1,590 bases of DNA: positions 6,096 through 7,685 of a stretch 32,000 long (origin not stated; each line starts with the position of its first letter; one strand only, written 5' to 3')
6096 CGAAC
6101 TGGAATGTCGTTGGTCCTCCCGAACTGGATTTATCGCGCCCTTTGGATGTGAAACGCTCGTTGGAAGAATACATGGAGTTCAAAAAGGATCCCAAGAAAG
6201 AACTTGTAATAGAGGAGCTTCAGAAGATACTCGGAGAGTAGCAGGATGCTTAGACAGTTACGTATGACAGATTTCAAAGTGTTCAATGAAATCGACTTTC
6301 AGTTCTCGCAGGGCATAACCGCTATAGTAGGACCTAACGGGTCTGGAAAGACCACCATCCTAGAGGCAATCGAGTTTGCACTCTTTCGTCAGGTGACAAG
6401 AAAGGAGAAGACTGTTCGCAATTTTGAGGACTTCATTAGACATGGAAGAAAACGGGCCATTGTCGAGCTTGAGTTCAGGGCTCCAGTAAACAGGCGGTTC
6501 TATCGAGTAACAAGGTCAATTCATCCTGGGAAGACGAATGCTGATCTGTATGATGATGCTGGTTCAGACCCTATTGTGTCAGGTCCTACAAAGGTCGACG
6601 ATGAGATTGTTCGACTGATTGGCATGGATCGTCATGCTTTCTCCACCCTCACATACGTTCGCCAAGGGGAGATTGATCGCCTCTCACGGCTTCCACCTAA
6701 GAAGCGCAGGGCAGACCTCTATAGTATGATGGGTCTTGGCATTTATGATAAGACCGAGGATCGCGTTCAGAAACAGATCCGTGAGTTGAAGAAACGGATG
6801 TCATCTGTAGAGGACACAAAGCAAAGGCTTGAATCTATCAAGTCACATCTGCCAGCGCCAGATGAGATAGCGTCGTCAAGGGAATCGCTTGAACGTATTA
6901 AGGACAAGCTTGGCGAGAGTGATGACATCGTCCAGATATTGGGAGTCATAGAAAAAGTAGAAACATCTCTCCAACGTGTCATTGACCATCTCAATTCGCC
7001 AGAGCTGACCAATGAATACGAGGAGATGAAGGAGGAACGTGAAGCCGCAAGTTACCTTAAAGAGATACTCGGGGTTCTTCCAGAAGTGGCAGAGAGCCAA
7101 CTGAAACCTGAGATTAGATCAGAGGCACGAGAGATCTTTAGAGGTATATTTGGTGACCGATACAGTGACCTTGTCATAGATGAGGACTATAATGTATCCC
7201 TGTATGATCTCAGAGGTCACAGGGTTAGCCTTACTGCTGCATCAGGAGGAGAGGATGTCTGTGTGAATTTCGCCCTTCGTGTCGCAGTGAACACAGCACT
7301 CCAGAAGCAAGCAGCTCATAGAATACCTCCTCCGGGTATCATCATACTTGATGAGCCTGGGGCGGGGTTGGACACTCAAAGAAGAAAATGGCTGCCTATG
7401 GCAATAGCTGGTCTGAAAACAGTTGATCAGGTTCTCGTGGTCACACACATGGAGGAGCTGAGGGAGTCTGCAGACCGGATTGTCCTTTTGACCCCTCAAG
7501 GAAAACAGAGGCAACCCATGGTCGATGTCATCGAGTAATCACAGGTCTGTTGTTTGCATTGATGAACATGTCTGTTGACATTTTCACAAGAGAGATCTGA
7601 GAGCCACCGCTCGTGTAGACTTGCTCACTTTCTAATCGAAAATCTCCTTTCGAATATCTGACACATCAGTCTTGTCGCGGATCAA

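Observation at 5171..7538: Miniature, hook-less Mre11-Rad50-like complex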

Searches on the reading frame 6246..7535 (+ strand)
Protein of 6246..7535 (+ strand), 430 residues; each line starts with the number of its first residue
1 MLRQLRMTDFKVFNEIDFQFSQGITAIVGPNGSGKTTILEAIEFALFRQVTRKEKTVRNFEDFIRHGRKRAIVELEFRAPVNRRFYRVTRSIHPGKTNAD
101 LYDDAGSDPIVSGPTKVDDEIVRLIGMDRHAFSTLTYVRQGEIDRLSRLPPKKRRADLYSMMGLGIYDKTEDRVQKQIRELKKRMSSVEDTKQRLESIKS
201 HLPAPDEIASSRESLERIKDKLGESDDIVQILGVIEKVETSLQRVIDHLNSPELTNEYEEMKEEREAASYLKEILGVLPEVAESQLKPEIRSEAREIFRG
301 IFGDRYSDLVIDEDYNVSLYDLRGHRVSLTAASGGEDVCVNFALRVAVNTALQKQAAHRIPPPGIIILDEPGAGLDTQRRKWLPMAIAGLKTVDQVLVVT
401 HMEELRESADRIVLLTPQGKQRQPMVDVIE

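Call 3: search_protein_families(library=pfam, proteins=[window:6246-7535:+], max_evalue=0.1)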
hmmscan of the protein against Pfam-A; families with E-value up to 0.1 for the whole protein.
window:6246-7535:+ (430 aa): 22 families
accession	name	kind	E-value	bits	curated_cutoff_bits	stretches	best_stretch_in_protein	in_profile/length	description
PF13476.12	AAA_23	-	1.7e-27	97.9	27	1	4-219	1-197/201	AAA domain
PF02463.25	SMC_N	-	4.5e-23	82.3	40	1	1-418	1-214/220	RecF/RecN/SMC N terminal domain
PF13175.12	AAA_15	-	3.6e-10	40.4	32.1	1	1-47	1-48/374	AAA ATPase domain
PF13304.12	AAA_21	-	3.7e-10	40.8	27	1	24-48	1-25/304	AAA domain, putative AbiEii toxin, Type IV TA system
PF13555.12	AAA_29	-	1.8e-07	31.2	27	1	2-47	1-47/61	P-loop containing region of AAA domain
PF00005.33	ABC_tran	-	1.2e-06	29.6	25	1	14-42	2-31/137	ABC transporter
PF13514.12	AAA_27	-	2.1e-05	24.6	22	1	2-54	3-58/206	AAA domain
PF13558.12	SbcC_Walker_B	-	3.3e-05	24.5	27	1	328-381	29-82/90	SbcC/RAD50-like, Walker B motif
PF09818.15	ABC_ATPase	-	0.00019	21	23.2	1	21-50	78-107/283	P-loop domain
PF13401.12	AAA_22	-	0.0014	19.3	27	1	21-43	4-26/130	AAA domain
PF24389.1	ORC-CDC6-like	-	0.0025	17.1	27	1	13-55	26-65/571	ORC-CDC6-like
PF12128.14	DUF3584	-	0.0036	15.3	31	0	161-282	845-970/1191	Protein of unknown function (DUF3584)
PF13166.12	AAA_13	-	0.0058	15.8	36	0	24-44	18-38/713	AAA domain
PF04310.18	MukB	-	0.0096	16.1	23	1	3-52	7-56/226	MukB N-terminal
PF13604.12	AAA_30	-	0.021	15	27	1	22-46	18-42/191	AAA domain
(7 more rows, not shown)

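Call 4: search_protein_families(library=ncbifam, proteins=[window:6246-7535:+], max_evalue=0.1)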
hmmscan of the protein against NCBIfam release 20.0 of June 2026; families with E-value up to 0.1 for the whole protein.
window:6246-7535:+ (430 aa): 176 families (the best 25 are shown)
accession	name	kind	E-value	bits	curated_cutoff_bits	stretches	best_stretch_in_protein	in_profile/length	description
NF041034.1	Rad50_Sulf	equivalog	1.8e-45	155.2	1000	3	3-145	4-137/872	DNA double-strand break repair ATPase Rad50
NF003034.1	PRK03918.1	equivalog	7.1e-43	146.7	700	2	2-263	3-254/878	DNA double-strand break repair ATPase Rad50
NF002244.0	PRK01156.1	equivalog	2.5e-42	145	847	2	3-262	4-259/895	DNA double-strand break repair ATPase Rad50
NF002572.0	PRK02224.1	equivalog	2.2e-39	135.5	1087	2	2-230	3-223/888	DNA double-strand break repair ATPase Rad50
NF041035.1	Rad50_Halo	equivalog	6.5e-38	130.7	1000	2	3-265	4-253/883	DNA double-strand break repair ATPase Rad50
TIGR00618.1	sbcc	subfamily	1.1e-25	89.9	478.5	2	7-219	8-229/1043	exonuclease subunit SbcC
NF053563.1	Rkd4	equivalog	2e-19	69.2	860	2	3-224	4-213/747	arcadin-4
TIGR00611.2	recf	equivalog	2.1e-16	60.1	172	1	2-81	1-76/339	DNA replication/repair protein RecF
TIGR02168.1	SMC_prok_B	equivalog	3.9e-14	51.4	567.35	1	2-46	2-47/1181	chromosome segregation protein SMC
NF010680.0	PRK14079.1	equivalog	6e-14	51.8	386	2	2-80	3-76/349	recombination protein F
TIGR03185.1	DNA_S_dndD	equivalog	7.5e-14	51.1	245.85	2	169-404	384-615/650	DNA sulfur modification protein DndD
NF045487.1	ASRP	equivalog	1.4e-13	50.3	300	1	13-287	5-248/593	archaea-specific SMC-related protein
TIGR02169.1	SMC_prok_A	equivalog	4.1e-13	48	729.4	1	3-282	3-279/1165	chromosome segregation protein SMC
TIGR02857.1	CydD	equivalog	5.1e-13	48.8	435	2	342-415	463-529/529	thiol reductant ABC exporter subunit CydD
NF010068.0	PRK13548.1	equivalog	9.1e-13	47.9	261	2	6-46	14-55/261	heme ABC transporter ATP-binding protein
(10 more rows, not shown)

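Call 5: search_protein_families(library=padloc, proteins=[window:6246-7535:+], max_evalue=0.1)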
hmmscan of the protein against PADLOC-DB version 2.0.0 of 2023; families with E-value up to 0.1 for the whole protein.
window:6246-7535:+ (430 aa): 198 families (the best 25 are shown)
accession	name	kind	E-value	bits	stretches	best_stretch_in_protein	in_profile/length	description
PDLC04135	mad3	-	6.9e-37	125.9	1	2-424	2-346/374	mads_3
PDLC02747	PbeC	-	1.9e-22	77.9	2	155-405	389-631/632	PbeC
PDLC03859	LmuB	-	1.6e-19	68.5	2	16-197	17-225/611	-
PDLC02663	DndD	-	9.6e-17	59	2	168-387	404-620/675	DndD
PDLC02668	DndD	-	3.6e-16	57.3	2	2-91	3-109/659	DndD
PDLC02741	PbeC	-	8.2e-16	55.6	2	173-400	386-617/644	PbeC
PDLC02756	PbeC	-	9.3e-16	55.9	2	2-91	3-112/643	PbeC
PDLC02750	PbeC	-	3.6e-15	53.5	2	2-99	3-105/629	PbeC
PDLC02722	PbeC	-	1.1e-14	52.1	2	169-382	375-594/643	PbeC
PDLC02913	ATPase_I-A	-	2.8e-14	51.1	1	2-46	54-98/508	-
PDLC02714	PbeC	-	3.8e-14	50.4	2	2-55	3-61/651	PbeC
PDLC02667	DndD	-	4.2e-14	50.2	2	2-93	3-116/657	DndD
PDLC00271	PtuA1|PtuA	-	7.1e-14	50.2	1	2-83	3-87/421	AAA ATPase domain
PDLC02735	PbeC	-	8e-14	49.3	2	173-382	404-610/652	PbeC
PDLC04140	mad8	-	1.7e-13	48.8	1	11-383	15-213/314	mads_8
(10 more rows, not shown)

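Call 14: find_homologous_proteins(query=window:6246-7535:+, max_evalue=0.00001)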
Query window:6246-7535:+ (430 aa): 664 proteins with E <= 0.00001 among 8000 candidates; the best 120 are listed. Only proteins of 236 to 753 residues were searched: fused or split forms outside these lengths cannot appear, so this answer is no evidence that the protein stands alone or is whole; lengths 'longer' or 'shorter' looks for them.
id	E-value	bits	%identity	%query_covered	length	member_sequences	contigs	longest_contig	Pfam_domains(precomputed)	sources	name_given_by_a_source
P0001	9.8e-278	938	100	100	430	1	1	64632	PF13514.13,PF00005.34,PF13175.13,PF13476.13,PF13558.13,PF13555.13,PF02463.26,PF13304.13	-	-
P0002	3.8e-209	713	74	100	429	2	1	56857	PF13514.13,PF00005.34,PF13175.13,PF13476.13,PF13558.13,PF13555.13,PF02463.26,PF13304.13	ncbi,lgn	-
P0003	3.9e-205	699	73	100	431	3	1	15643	PF13514.13,PF13175.13,PF13476.13,PF13555.13,PF02463.26,PF13304.13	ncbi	ncbi:MAG: AAA family ATPase [Candidatus Thorarchaeota archaeon]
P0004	6.9e-198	675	72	100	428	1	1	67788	PF13514.13,PF00005.34,PF13175.13,PF13476.13,PF13558.13,PF13555.13,PF02463.26,PF13304.13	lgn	-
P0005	2.8e-194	664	70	100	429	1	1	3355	PF13514.13,PF00005.34,PF13175.13,PF13476.13,PF13558.13,PF13555.13,PF02463.26,PF13304.13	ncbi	-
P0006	1.9e-192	658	69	100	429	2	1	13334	PF13514.13,PF00005.34,PF13175.13,PF13476.13,PF13558.13,PF13555.13,PF02463.26,PF13304.13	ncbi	ncbi:MAG: AAA family ATPase [Candidatus Thorarchaeota archaeon]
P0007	1.5e-191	655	69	100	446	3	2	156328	PF13514.13,PF13175.13,PF13476.13,PF13555.13,PF02463.26,PF13304.13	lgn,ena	-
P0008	2.6e-191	654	69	100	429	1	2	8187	PF13514.13,PF13175.13,PF13476.13,PF13558.13,PF13555.13,PF02463.26,PF13304.13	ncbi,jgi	ncbi:MAG: AAA family ATPase [Candidatus Thorarchaeota archaeon]|jgi:DNA repair exonuclease SbcCD ATP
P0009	1.9e-188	644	68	100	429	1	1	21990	PF13175.13,PF13476.13,PF13558.13,PF13555.13,PF02463.26,PF13304.13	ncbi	-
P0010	1.1e-187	642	68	100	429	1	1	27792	PF00005.34,PF13175.13,PF13476.13,PF13558.13,PF13555.13,PF02463.26,PF13304.13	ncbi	ncbi:MAG: AAA family ATPase [Candidatus Thorarchaeota archaeon]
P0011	6.0e-187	639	67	100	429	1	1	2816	PF13175.13,PF13476.13,PF13558.13,PF13555.13,PF02463.26,PF13304.13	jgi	jgi:DNA repair exonuclease SbcCD ATPase subunit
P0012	3.9e-186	637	67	100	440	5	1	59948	PF13514.13,PF00005.34,PF13175.13,PF13476.13,PF13558.13,PF13555.13,PF02463.26,PF13304.13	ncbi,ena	-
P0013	5.4e-186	636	67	100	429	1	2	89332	PF13514.13,PF00005.34,PF13175.13,PF13476.13,PF13558.13,PF13555.13,PF02463.26,PF13304.13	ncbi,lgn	ncbi:MAG: AAA family ATPase [Candidatus Thorarchaeota archaeon]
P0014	3.1e-185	634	67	100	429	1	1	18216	PF13514.13,PF13175.13,PF13476.13,PF13558.13,PF13555.13,PF02463.26,PF13304.13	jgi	-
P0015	1.6e-183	628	66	100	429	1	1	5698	PF13514.13,PF13175.13,PF13476.13,PF13555.13,PF02463.26,PF13304.13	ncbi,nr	ncbi:MAG: AAA family ATPase [Candidatus Thorarchaeota archaeon]|nr:AAA family ATPase [Candidatus Tho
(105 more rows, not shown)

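Call 22: search_protein_representatives(protein=window:6246-7535:+)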
Query: 430 residues. Proteins with E-value up to 0.001 (for the whole library): 26422; up to 1e-10: 5172; up to 1e-30: 49. The best 150 are listed.
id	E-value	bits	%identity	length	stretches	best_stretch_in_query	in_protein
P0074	4.5e-160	549.3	59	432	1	1-428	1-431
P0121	5.5e-131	453.5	52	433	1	1-428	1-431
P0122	1.7e-88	313.6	56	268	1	161-427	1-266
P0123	3.1e-80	286.4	38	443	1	1-427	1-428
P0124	1.4e-78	280.9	57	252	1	2-252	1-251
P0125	9.6e-72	258.4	71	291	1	256-428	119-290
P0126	7.4e-54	199.5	62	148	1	1-146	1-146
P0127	7.0e-49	183.2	29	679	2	7-281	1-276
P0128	3.2e-46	174.4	30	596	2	16-245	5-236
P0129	2.1e-35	138.8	30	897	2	2-250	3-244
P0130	6.9e-35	137.1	34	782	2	2-279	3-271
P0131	4.0e-34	134.6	33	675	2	1-226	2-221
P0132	5.9e-34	134.0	28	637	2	7-203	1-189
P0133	9.9e-34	133.3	29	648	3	2-239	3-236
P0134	1.3e-33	132.8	30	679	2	5-229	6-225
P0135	1.7e-33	132.5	32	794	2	3-272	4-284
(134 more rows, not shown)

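Call 23: search_solved_structures(query=window:6246-7535:+, max_evalue=0.00001, show_alignments=2)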
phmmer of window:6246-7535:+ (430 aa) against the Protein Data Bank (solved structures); distinct sequences matched with E-value up to 0.00001: 32.
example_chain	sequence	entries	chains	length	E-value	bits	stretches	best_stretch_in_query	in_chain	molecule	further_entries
3aux_A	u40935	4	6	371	6.1e-38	133.9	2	2-222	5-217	DNA double-strand break repair rad50 ATPase | DNA double-strand break repair Rad50 ATPase,DNA double-strand break repair Rad50 ATPase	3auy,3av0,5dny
5f3w_B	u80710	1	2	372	6.1e-38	133.9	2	2-222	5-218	DNA double-strand break repair Rad50 ATPase,DNA double-strand break repair Rad50 ATPase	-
4nch_A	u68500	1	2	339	6e-22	81.3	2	252-418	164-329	DNA double-strand break repair Rad50 ATPase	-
4nck_A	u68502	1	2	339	6.8e-22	81.1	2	252-418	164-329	DNA double-strand break repair Rad50 ATPase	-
3qkt_A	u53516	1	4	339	1e-21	80.5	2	252-418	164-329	DNA double-strand break repair rad50 ATPase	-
3qku_A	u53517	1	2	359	1.3e-21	80.1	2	282-418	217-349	DNA double-strand break repair rad50 ATPase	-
4nci_A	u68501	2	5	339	4.8e-21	78.3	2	248-418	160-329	DNA double-strand break repair Rad50 ATPase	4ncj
3qf7_A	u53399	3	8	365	2.1e-20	76.1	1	5-185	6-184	Rad50 | Probable DNA double-strand break repair Rad50 ATPase,Probable DNA double-strand break repa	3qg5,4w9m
3tho_A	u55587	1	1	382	9.4e-18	67.4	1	5-185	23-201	Probable DNA double-strand break repair Rad50 ATPase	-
5xg3_A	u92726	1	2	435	1.7e-15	60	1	2-418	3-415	Chromosome partition protein Smc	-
3zgx_A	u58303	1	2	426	9.9e-15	57.5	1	2-418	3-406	CHROMOSOME PARTITION PROTEIN SMC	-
1ii8_B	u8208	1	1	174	2.4e-12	49.6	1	261-418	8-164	Rad50 ABC-ATPase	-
3qkr_B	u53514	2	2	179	3e-12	49.3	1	260-418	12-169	DNA double-strand break repair rad50 ATPase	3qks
1f2t_B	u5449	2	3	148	5.8e-12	48.4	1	289-418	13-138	RAD50 ABC-ATPASE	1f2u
1us8_B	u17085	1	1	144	3.1e-11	46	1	290-418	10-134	DNA DOUBLE-STRAND BREAK REPAIR RAD50 ATPASE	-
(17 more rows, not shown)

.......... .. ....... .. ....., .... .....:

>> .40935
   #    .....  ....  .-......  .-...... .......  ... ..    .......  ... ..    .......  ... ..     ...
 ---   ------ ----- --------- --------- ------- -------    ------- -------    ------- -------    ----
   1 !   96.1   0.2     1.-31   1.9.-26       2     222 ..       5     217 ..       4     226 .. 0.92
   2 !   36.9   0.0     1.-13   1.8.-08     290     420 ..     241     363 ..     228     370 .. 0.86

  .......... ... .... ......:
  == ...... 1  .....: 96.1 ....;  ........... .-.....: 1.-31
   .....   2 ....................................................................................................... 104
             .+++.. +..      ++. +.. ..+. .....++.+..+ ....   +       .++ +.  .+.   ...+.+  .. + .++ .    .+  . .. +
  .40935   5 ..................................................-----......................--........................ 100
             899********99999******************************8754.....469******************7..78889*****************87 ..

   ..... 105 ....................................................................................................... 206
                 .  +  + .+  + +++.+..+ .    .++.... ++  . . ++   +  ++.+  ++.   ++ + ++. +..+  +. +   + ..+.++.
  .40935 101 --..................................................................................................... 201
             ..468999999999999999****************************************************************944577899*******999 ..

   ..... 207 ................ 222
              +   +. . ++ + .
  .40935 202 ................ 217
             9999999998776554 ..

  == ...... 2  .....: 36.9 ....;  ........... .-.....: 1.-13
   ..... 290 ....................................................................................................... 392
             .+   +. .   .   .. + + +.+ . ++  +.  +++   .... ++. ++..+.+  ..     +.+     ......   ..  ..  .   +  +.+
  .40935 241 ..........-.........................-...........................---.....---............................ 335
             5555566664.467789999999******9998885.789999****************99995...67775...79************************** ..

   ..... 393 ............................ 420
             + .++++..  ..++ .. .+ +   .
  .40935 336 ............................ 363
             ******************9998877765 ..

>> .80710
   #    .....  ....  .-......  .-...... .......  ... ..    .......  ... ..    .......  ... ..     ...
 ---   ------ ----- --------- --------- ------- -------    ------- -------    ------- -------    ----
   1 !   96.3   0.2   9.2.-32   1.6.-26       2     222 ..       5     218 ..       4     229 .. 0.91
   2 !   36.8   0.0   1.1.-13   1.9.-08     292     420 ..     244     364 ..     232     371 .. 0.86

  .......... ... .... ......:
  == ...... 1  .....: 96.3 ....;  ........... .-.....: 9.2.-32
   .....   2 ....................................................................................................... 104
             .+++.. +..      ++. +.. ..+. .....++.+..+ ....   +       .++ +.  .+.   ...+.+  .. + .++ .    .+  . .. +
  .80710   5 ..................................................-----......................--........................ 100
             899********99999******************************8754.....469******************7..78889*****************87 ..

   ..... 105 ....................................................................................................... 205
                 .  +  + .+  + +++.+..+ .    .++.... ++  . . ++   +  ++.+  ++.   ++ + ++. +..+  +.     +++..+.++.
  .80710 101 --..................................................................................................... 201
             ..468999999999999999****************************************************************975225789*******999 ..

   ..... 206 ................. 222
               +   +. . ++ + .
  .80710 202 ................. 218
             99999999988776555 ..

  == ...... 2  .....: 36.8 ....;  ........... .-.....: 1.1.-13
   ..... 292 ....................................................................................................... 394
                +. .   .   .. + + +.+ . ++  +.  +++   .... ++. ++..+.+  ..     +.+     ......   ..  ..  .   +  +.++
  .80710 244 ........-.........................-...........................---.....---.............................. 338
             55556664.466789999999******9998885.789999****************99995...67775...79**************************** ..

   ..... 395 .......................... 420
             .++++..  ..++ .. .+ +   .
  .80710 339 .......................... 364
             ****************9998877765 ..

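Call 30: find_encoding_contigs(protein=P0127, flank=6000, max_places=3)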
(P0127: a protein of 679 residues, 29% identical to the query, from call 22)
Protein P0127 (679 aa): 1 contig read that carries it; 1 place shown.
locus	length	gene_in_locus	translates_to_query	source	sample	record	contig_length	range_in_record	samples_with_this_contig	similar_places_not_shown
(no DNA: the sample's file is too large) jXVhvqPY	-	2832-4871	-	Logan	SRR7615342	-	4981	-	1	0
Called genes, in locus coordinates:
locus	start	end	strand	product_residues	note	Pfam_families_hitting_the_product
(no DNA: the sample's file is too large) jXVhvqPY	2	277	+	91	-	?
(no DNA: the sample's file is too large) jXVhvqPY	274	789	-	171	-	-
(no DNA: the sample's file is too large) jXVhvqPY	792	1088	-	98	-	-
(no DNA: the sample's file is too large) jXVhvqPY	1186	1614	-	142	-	-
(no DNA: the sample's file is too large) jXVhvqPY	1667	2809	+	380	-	PF00149:Metallophos, PF12850:Metallophos_2 (faint)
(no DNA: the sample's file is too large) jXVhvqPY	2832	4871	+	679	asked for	PF02463:SMC_N, PF13476:AAA_23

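Call 31: find_encoding_contigs(protein=P0128, flank=6000, max_places=3)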
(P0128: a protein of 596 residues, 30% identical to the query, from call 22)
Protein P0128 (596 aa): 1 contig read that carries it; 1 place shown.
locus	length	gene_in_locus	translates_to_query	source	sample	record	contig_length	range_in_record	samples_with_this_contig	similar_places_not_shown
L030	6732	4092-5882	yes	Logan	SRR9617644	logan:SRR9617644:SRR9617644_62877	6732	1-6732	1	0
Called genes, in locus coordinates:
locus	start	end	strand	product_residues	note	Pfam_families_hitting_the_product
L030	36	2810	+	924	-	PF02384:N6_Mtase, PF20473:MmeI_Mtase, PF07669:Eco57I, PF22837:M_Eco57I_C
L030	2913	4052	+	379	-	PF00149:Metallophos, PF12850:Metallophos_2 (weak)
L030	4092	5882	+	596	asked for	PF02463:SMC_N, PF13175:AAA_15, PF13304:AAA_21 (faint), PF13476:AAA_23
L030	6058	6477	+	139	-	-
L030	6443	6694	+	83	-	-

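Call 33: predict_structure(alignment_id=A1)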
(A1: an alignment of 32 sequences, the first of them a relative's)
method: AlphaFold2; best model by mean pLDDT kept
length: 430 residues; sequences in the alignment: 32
mean_pLDDT: 88.9   pTM: 0.76
mean pLDDT of the five models: 88.9, 88.6, 88.0, 86.9, 80.5
residues with pLDDT >= 90: 225; 70-90: 198; 50-70: 7; < 50: 0
segments of 3 or more residues with pLDDT < 50: none
pLDDT, mean of each block of 10 residues (from residue 1): 95 94 94 90 91 78 91 95 93 94 87 94 88 86 83 82 82 93 92 91 89 89 85 90 90 86 93 89 88 93 91 86 87 82 90 74 88 88 92 92 89 91 89
secondary structure, 60 per line:
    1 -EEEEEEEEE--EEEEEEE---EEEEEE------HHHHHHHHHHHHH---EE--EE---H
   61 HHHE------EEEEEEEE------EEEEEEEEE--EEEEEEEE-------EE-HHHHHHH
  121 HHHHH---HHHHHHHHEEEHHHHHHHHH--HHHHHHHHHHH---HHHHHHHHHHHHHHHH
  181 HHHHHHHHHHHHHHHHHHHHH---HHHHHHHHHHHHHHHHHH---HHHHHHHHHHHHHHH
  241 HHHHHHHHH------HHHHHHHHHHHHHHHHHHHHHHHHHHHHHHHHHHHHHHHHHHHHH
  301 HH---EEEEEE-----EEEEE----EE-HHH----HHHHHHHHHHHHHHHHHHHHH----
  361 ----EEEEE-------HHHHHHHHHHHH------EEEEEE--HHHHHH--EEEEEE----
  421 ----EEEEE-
elements in order: E2-10 E13-19 E23-28 H35-47 H60-63 E71-78 E85-93 E96-103 H114-125 H129-136 E137-139 H140-148 H151-161 H165-201 H205-222 H226-249 H256-302 E306-311 E317-321 H336-356 E365-369 H377-388 E395-400 H403-408 E411-416 E425-429

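Call 36: fold_search(model_id=the predicted structure, library=pdb)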
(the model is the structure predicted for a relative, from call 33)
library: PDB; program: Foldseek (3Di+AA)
matches with E <= 10: 500; with E <= 0.001: 294
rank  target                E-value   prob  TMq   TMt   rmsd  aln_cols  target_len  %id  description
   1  5dny_D                9.5e-26  1.00  0.57  0.67   9.5       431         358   25  Structure of the ATPrS-Mre11/Rad50-DNA complex (released 2016-02-24)
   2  5dny_B                3.3e-25  1.00  0.59  0.69   9.6       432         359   25  Structure of the ATPrS-Mre11/Rad50-DNA complex (released 2016-02-24)
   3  3auy_A                4.2e-25  1.00  0.68  0.79   6.2       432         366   26  Crystal structure of Rad50 bound to ADP (released 2011-05-25)
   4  3av0_B                8.3e-25  1.00  0.58  0.67   9.3       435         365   24  Crystal structure of Mre11-Rad50 bound to ATP S (released 2011-05-25)
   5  3auy_B                2.2e-24  1.00  0.62  0.74   9.5       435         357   25  Crystal structure of Rad50 bound to ADP (released 2011-05-25)
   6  3aux                  2.4e-23  1.00  0.58  0.71  17.5       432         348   24  Crystal structure of Rad50 bound to ADP (released 2011-05-25)
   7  3qku_A                1.4e-21  1.00  0.57  0.67  14.1       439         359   20  Mre11 Rad50 binding domain in complex with Rad50 and AMP-PNP (released 2011-03-30)
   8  7yzp_C                4.3e-21  1.00  0.65  0.63   6.9       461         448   20  Hairpin-bound state of the E. coli Mre11-Rad50 (SbcCD) head complex bound to ADP and a DNA hairpin (released 2022-08-17)
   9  3qkt_A                3.4e-20  1.00  0.54  0.66  18.6       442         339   21  Rad50 ABC-ATPase with adjacent coiled-coil region in complex with AMP-PNP (released 2011-03-30)
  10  4ncj_C                6.7e-20  1.00  0.54  0.70  15.7       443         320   19  Crystal Structure of Pyrococcus furiosis Rad50 R805E mutation with ADP Beryllium Flouride (released 2014-03-05)
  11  3qkt_B                8.7e-20  1.00  0.54  0.70  14.7       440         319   20  Rad50 ABC-ATPase with adjacent coiled-coil region in complex with AMP-PNP (released 2011-03-30)
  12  3qkt_D                4.6e-19  1.00  0.55  0.72  14.6       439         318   20  Rad50 ABC-ATPase with adjacent coiled-coil region in complex with AMP-PNP (released 2011-03-30)
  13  4ncj_D                6.2e-19  1.00  0.53  0.69  16.4       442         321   21  Crystal Structure of Pyrococcus furiosis Rad50 R805E mutation with ADP Beryllium Flouride (released 2014-03-05)
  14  8roh_A                9.5e-19  1.00  0.54  0.56  11.2       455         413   19  Human cohesin SMC3-HD(EQ)/RAD21-N complex - Apo conformation (released 2024-09-11)
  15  9bi4_C                1.1e-18  1.00  0.62  0.59   6.8       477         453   18  cryo EM structure of dsDNA bound Mre11-Rad50 complex (released 2025-01-15)
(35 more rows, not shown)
